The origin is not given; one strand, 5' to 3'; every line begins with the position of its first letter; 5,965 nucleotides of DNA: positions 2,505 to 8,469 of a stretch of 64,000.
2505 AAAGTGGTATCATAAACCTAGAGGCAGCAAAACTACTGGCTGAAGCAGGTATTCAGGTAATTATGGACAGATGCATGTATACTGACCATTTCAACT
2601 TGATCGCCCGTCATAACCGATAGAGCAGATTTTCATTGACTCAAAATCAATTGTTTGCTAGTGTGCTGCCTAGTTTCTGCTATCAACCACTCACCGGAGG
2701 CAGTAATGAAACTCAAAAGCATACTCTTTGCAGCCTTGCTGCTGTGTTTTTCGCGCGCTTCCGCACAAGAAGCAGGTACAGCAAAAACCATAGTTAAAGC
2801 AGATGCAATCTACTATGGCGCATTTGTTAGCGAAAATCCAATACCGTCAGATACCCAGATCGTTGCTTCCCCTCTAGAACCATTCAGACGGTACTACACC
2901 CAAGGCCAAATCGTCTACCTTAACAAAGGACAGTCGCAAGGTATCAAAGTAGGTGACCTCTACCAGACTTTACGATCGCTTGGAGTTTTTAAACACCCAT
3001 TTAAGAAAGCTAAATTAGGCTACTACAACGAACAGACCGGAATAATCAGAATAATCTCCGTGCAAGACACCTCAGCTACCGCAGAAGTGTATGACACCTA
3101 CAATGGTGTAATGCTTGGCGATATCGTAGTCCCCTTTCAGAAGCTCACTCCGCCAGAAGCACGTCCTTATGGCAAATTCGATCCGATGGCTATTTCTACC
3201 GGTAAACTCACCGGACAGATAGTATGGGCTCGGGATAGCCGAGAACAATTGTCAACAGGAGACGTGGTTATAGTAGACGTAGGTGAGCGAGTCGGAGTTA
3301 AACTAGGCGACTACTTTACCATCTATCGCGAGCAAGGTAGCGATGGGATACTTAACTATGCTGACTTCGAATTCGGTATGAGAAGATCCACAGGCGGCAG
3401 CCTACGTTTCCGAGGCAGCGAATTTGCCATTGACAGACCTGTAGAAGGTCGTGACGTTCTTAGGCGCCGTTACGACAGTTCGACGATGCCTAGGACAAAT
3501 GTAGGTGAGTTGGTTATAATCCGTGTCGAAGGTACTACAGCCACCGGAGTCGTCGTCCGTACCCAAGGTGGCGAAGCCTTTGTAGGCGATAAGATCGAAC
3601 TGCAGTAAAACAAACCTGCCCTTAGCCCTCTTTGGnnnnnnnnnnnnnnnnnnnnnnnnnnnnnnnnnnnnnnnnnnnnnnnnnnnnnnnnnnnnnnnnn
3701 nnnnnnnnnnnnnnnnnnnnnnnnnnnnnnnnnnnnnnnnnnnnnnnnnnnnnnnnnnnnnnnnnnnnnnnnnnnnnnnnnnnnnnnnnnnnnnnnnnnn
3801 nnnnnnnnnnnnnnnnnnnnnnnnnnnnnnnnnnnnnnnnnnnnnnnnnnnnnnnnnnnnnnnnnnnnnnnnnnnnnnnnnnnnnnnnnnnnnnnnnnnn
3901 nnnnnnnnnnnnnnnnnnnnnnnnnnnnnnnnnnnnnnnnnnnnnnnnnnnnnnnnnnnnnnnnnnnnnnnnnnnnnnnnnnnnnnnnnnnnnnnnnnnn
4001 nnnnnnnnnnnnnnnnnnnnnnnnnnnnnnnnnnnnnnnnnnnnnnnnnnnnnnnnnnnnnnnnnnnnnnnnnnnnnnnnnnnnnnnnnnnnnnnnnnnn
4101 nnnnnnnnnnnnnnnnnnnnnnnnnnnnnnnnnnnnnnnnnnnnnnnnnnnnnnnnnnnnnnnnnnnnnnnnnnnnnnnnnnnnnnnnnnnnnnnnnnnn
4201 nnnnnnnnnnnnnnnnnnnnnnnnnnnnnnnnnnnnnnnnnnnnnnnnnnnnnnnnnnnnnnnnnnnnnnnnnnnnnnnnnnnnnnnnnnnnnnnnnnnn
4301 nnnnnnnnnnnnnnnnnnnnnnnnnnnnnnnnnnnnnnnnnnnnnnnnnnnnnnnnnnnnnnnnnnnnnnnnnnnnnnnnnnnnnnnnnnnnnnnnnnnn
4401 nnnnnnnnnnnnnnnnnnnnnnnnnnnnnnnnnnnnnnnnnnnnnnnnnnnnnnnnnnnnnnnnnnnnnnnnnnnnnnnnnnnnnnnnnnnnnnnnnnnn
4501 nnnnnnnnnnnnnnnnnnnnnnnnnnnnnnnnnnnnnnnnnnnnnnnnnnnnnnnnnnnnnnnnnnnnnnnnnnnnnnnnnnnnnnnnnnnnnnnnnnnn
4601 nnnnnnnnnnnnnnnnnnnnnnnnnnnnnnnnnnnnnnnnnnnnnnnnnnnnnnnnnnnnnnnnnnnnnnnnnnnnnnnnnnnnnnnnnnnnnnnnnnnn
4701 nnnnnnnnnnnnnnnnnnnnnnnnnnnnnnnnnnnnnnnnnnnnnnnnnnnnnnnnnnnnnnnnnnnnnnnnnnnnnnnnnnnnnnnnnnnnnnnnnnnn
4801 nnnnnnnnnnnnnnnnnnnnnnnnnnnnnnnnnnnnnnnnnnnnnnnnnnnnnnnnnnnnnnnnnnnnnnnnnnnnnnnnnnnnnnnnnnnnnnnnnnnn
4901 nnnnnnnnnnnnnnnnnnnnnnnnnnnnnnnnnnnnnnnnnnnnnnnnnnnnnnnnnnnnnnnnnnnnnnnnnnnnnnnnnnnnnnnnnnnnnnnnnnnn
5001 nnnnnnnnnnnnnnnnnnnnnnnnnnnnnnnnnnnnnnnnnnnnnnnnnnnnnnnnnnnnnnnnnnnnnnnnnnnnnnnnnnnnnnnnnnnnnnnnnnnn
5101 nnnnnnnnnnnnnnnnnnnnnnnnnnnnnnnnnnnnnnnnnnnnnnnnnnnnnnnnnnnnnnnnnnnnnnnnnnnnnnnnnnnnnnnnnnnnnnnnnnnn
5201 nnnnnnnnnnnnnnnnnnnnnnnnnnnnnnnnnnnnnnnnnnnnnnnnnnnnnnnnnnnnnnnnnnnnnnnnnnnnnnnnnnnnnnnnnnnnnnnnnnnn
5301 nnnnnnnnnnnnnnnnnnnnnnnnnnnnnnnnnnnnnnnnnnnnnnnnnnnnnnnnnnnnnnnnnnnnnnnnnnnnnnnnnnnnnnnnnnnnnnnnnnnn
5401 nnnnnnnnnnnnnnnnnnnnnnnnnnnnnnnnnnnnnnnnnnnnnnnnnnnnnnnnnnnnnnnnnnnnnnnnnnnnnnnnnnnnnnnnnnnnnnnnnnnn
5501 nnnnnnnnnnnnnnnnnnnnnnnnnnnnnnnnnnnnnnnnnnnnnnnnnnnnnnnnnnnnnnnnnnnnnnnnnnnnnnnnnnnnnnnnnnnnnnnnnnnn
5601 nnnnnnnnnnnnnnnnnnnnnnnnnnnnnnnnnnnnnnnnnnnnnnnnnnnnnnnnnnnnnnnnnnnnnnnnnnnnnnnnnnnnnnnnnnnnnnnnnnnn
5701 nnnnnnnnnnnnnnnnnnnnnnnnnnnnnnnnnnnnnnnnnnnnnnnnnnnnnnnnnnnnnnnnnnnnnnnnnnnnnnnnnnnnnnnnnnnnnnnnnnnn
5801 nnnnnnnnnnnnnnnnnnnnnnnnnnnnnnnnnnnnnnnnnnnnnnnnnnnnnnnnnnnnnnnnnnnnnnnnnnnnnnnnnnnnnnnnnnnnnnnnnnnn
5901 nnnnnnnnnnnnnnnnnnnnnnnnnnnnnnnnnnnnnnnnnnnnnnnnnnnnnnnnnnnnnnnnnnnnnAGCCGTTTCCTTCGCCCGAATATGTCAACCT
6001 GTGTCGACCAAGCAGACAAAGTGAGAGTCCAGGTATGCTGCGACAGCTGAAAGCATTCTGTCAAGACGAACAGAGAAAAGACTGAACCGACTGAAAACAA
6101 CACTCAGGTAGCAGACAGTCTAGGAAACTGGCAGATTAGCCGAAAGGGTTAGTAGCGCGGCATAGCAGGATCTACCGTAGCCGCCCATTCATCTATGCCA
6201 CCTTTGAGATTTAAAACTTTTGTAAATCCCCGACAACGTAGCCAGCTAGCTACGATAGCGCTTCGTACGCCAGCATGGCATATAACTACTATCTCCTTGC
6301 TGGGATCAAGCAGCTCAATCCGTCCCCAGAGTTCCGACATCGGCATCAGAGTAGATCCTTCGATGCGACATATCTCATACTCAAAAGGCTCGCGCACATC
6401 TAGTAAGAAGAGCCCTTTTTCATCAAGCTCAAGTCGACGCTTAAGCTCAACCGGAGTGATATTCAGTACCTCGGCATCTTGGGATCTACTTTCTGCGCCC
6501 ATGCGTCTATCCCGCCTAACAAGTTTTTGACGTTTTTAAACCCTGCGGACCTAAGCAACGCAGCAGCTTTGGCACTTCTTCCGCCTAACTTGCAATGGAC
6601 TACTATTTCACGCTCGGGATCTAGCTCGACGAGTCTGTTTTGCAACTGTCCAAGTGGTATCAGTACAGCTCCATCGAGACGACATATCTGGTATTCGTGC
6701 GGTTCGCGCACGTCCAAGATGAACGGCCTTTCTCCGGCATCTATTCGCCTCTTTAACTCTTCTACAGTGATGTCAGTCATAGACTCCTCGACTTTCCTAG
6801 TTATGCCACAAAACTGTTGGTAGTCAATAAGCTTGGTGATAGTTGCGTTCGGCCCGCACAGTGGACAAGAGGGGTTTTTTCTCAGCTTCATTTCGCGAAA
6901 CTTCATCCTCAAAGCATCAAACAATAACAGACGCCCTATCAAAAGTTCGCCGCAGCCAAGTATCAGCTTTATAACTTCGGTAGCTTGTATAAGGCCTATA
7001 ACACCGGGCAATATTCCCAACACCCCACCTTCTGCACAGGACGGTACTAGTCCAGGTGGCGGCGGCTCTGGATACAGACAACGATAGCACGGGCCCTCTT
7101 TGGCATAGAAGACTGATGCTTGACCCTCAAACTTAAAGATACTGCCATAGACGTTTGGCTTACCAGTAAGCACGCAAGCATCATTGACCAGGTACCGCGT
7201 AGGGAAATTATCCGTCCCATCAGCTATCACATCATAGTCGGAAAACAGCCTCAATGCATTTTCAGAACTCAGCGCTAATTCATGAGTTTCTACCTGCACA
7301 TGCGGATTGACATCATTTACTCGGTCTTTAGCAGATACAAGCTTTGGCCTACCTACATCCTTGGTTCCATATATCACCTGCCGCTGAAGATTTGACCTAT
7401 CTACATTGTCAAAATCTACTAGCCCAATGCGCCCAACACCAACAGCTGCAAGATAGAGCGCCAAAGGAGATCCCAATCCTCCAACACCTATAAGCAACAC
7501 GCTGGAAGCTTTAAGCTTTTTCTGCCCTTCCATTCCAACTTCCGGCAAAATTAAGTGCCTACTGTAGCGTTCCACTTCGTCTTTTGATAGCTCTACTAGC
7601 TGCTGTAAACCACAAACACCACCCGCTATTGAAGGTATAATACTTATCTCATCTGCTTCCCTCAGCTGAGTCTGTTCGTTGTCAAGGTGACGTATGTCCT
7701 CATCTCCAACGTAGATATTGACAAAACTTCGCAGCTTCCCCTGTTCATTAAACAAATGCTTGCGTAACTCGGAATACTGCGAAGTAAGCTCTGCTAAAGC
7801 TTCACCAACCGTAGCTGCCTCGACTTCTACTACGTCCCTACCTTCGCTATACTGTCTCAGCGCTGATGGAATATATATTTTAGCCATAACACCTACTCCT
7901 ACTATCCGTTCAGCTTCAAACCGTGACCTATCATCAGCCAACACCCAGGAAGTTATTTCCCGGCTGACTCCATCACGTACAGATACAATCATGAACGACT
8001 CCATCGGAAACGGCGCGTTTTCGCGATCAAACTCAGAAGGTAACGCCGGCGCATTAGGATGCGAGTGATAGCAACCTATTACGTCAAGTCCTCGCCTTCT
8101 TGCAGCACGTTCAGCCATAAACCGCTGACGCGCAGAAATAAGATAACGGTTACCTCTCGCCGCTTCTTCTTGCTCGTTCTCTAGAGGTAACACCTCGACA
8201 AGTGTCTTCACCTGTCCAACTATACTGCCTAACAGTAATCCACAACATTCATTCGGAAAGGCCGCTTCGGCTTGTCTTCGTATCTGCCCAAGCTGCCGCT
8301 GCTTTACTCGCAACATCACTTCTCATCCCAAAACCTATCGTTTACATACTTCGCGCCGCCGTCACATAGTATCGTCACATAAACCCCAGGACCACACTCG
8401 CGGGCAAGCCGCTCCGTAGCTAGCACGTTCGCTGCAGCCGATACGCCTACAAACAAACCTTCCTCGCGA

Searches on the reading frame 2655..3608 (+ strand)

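Call 62: search_protein_families(library=pfam, proteins=[window:2655-3608:+], max_evalue=0.01)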
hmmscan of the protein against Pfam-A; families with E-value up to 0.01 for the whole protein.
window:2655-3608:+ (317 aa): 1 family
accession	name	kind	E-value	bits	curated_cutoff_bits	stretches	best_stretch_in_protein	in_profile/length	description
PF16538.11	FlgT_C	-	2.4e-08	34.7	27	1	86-158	3-75/77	Flagellar assembly protein T, C-terminal domain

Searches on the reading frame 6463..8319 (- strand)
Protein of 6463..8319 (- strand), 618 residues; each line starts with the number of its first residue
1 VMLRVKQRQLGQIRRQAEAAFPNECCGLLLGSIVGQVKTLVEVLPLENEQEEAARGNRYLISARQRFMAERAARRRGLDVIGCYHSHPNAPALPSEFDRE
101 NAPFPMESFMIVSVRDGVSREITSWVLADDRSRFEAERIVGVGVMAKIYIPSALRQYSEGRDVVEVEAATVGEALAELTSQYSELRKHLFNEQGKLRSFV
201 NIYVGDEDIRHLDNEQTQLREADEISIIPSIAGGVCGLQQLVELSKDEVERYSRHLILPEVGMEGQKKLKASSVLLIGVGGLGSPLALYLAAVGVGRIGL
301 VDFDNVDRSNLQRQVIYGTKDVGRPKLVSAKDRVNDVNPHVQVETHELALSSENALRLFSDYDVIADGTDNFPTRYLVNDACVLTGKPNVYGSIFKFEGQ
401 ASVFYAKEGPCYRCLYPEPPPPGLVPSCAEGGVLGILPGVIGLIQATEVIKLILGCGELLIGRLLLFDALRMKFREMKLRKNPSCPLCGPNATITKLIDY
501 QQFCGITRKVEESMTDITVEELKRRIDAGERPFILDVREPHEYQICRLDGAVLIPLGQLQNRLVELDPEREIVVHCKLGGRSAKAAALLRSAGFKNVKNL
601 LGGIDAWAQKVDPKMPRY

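Call 62: search_protein_families(library=pfam, proteins=[window:6463-8319:-], max_evalue=0.01)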
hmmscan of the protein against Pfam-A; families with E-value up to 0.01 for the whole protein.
window:6463-8319:- (618 aa): 6 families
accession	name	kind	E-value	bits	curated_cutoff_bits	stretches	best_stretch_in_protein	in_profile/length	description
PF00899.27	ThiF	-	7.7e-86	287.5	28.1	1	252-486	1-237/238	ThiF family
PF14464.11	Prok-JAB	-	1.9e-23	83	25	1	8-126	3-112/114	Prokaryotic homologs of the JAB domain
PF00581.25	Rhodanese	-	2.6e-21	76.4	22.2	1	518-609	1-101/102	Rhodanese-like domain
PF02597.26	ThiS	-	2e-11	44.7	22.5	1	151-234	4-76/76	ThiS family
PF01398.27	JAB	-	2.4e-05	24.5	22.5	1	17-98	24-104/117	JAB1/Mov34/MPN/PAD-1 ubiquitin protease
PF09138.17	Urm1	-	0.0023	18.7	21.8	1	167-234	29-96/96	Urm1 (Ubiquitin related modifier)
